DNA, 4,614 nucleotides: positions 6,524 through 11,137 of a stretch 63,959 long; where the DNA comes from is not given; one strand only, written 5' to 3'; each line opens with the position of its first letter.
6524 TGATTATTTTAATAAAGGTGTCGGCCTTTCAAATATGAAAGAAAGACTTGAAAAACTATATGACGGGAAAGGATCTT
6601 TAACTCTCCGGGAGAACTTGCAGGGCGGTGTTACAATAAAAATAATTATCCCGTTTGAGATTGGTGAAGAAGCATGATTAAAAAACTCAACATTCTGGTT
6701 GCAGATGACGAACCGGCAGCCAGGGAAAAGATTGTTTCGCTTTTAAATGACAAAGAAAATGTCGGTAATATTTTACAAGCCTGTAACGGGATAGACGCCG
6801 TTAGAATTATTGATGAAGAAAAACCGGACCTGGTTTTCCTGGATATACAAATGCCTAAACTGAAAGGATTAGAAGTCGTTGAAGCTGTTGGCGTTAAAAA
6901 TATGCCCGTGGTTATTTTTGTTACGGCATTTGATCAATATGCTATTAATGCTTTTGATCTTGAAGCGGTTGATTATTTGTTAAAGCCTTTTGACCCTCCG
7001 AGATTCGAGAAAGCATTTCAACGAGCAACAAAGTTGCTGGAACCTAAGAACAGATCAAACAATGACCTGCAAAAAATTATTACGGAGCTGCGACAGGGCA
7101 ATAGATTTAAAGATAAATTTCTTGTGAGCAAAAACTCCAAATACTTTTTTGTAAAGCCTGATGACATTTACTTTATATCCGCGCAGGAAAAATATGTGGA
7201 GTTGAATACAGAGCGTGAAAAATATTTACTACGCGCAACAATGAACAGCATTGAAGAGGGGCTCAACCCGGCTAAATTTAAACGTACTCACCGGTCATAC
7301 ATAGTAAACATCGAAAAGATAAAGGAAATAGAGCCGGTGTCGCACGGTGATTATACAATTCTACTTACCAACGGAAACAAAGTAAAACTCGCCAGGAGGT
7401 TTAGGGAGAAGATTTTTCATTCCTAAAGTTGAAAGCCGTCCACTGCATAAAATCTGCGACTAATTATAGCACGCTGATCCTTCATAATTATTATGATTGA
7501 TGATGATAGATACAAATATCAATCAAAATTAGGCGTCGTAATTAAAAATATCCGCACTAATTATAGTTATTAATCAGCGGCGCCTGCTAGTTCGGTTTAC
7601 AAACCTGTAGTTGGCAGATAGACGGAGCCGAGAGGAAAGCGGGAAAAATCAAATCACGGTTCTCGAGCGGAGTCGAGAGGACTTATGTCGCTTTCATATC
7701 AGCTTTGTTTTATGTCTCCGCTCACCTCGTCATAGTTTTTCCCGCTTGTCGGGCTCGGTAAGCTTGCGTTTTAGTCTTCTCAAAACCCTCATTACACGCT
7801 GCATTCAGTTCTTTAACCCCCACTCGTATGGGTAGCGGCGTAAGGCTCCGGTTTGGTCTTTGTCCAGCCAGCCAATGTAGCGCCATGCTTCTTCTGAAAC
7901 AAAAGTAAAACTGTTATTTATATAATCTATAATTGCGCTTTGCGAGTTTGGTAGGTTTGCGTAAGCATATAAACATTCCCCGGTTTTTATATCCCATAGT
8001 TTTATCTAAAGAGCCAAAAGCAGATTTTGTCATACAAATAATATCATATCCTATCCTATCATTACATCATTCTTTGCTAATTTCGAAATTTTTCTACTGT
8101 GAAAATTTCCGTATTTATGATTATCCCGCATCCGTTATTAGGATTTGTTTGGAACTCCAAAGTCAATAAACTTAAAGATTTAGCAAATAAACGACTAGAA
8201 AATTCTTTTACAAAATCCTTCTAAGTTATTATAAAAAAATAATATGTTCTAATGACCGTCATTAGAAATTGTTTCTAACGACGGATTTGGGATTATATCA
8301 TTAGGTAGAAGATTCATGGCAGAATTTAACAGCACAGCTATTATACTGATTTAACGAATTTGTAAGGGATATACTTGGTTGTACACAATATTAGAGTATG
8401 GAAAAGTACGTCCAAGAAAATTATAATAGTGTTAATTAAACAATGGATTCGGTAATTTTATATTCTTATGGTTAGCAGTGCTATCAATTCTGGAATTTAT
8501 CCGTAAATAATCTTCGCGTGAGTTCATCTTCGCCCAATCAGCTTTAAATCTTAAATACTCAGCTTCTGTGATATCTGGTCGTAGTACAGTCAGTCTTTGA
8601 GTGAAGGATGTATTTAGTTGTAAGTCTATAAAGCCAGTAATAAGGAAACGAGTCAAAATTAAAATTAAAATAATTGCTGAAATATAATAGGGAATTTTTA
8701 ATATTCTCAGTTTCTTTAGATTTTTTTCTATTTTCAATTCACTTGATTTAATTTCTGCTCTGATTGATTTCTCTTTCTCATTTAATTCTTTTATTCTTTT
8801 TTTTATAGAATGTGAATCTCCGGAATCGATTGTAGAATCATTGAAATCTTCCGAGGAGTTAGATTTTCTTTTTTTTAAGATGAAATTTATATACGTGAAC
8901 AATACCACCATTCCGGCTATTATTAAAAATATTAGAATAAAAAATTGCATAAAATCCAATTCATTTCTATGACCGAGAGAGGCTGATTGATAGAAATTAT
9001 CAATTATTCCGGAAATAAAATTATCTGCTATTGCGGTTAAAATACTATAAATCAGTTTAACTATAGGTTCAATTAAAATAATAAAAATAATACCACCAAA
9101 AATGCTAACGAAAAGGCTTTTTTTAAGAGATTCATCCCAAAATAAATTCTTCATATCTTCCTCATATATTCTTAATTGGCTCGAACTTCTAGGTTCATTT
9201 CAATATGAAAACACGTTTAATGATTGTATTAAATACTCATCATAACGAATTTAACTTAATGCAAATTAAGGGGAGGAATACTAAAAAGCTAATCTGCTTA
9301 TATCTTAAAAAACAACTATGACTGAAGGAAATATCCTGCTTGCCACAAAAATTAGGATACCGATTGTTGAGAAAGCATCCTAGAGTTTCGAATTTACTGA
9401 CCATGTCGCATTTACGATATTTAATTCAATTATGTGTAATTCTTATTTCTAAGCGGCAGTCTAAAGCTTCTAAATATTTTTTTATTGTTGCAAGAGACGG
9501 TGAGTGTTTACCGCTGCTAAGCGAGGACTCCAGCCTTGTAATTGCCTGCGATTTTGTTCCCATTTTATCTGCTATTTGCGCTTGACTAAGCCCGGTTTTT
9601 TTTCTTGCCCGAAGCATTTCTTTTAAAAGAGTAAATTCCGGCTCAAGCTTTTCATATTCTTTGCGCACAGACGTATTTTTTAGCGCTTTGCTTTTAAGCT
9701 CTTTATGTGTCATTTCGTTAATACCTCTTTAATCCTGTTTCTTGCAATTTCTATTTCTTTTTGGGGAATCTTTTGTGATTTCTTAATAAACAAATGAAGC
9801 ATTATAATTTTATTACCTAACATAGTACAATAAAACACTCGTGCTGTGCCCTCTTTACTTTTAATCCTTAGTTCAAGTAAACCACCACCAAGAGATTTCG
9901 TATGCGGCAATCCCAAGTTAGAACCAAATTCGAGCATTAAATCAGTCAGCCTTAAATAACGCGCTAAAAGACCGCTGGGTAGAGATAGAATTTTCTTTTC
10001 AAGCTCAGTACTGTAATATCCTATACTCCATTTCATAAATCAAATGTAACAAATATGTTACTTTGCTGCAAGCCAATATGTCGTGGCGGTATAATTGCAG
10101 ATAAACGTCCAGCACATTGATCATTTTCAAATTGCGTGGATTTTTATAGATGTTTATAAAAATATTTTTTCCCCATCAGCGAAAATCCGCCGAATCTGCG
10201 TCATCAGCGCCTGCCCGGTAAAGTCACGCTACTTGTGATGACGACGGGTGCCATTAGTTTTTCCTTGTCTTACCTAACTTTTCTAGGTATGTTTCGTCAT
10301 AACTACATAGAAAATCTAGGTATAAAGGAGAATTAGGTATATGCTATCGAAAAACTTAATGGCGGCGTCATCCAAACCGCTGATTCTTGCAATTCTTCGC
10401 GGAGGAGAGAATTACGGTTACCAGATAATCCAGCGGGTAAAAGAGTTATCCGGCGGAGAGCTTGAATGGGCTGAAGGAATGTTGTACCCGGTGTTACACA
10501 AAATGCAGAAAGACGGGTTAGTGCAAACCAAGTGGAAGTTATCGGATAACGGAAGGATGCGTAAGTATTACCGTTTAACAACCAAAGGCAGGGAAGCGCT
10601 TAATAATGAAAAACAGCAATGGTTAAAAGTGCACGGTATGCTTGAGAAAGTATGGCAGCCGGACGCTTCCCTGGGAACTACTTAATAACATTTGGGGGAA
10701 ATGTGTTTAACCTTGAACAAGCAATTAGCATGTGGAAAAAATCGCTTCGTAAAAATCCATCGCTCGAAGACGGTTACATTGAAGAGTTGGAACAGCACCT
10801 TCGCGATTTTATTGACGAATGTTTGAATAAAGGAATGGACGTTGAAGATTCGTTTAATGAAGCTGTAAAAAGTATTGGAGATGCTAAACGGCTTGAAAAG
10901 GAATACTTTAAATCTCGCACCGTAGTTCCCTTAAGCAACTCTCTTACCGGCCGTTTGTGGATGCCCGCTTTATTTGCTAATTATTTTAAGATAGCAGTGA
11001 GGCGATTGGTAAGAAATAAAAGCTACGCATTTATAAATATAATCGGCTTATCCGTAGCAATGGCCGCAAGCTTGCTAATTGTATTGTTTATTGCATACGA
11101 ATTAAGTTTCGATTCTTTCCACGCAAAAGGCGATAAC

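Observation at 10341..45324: One PadR gene heading a ~35-kb co-directional array of 13 paralogous double-FtsX (MacB-type) permease genes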

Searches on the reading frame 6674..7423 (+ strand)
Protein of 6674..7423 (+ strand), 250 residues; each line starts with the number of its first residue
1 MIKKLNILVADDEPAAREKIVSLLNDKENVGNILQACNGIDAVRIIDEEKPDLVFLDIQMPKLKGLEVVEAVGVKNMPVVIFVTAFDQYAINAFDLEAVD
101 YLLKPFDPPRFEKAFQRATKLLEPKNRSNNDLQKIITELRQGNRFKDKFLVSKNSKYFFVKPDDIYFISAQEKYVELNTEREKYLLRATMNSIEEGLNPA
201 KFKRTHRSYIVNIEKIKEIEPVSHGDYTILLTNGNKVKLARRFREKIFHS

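Call 10: search_protein_families(library=pfam, proteins=[window:6674-7423:+], max_evalue=0.01)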
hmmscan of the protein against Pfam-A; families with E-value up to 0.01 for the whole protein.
window:6674-7423:+ (250 aa): 2 families
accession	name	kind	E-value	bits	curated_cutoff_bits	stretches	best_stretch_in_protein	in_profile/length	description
PF04397.21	LytTR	-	4.7e-26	91.3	22.6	1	156-247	2-93/98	LytTr DNA-binding domain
PF00072.30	Response_reg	-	1.2e-24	87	30.2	1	7-114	1-109/111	Response regulator receiver domain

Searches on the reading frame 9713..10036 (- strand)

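Call 10: search_protein_families(library=pfam, proteins=[window:9713-10036:-], max_evalue=0.01)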
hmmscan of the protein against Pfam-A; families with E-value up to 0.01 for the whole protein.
window:9713-10036:- (108 aa): 1 family
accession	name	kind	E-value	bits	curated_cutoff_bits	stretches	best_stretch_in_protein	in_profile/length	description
PF05973.20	Gp49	-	1.4e-25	89.5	23.9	1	15-103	2-90/90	Phage derived protein Gp49-like (DUF891)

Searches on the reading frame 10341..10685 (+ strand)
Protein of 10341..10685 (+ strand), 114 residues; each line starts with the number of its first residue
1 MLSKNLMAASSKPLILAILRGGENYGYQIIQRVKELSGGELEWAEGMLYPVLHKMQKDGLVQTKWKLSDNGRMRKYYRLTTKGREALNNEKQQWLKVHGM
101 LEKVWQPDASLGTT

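Call 10: search_protein_families(library=pfam, proteins=[window:10341-10682:+], max_evalue=0.01)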
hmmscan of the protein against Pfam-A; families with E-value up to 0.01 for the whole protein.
window:10341-10682:+ (114 aa): 2 families
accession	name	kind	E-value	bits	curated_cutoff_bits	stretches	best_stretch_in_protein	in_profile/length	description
PF03551.20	PadR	-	5.8e-25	87.5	27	1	15-88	1-74/75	Transcriptional regulator PadR-like family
PF13601.12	HTH_34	-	0.0041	17.7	27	1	41-92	24-74/80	Winged helix DNA-binding domain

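Call 22: search_protein_families(library=ncbifam, proteins=[window:10341-10682:+], max_evalue=0.001)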
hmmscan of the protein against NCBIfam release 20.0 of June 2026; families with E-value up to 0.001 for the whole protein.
window:10341-10682:+ (114 aa): 4 families
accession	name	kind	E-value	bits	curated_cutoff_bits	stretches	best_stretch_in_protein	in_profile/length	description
TIGR03433.1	padR_acidobact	paralog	5.2e-27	93.9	101.8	1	14-105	8-99/101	PadR family transcriptional regulator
NF006931.0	PRK09416.1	equivalog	1.7e-14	54.2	112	1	15-104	48-132/135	PadR family transcriptional regulator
TIGR02719.1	repress_PhaQ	equivalog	3.9e-10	40.2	139.35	1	4-102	22-114/138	poly-beta-hydroxybutyrate-responsive repressor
NF053635.1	TransRegRv3488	equivalog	7.3e-10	39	140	1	34-92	29-86/98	Rv3488 family transcriptional regulator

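Call 23: find_encoding_contigs(protein=window:10341-10685:+, flank=10000, max_places=6)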
Protein window:10341-10685:+ (114 aa): 2 contigs read that carry it; 2 places shown.
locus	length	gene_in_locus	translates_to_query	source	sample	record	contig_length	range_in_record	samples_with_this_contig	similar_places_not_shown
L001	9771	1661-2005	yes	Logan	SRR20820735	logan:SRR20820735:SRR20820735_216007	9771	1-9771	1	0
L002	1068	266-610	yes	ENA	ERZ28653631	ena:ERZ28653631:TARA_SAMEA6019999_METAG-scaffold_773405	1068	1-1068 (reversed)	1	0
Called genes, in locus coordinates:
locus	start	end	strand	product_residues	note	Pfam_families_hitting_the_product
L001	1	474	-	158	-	?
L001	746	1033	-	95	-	PF01381:HTH_3, PF13560:HTH_31 (weak)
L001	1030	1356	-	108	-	PF05973:Gp49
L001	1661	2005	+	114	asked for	PF03551:PadR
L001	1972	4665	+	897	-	PF12704:MacB_PCD, PF02687:FtsX, PF12704:MacB_PCD (weak), PF02687:FtsX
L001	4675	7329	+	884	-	PF12704:MacB_PCD, PF02687:FtsX, PF12704:MacB_PCD, PF02687:FtsX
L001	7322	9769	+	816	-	?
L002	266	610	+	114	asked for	PF03551:PadR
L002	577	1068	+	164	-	?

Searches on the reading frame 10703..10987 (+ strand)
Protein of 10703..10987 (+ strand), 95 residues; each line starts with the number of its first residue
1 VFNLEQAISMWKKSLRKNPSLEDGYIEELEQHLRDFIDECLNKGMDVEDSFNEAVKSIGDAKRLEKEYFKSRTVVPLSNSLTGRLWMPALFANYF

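Call 21: search_protein_families(library=pfam, proteins=[window:10703-10987:+], max_evalue=10)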
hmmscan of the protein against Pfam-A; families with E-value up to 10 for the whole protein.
window:10703-10987:+ (95 aa): 2 families
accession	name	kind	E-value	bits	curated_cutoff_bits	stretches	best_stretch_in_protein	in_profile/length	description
PF25200.1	DUF7833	-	0.007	16.8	24.3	1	10-54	9-53/63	Family of unknown function (DUF7833)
PF04782.17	DUF632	-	0.17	11.6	25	1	2-39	226-263/317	Protein of unknown function (DUF632)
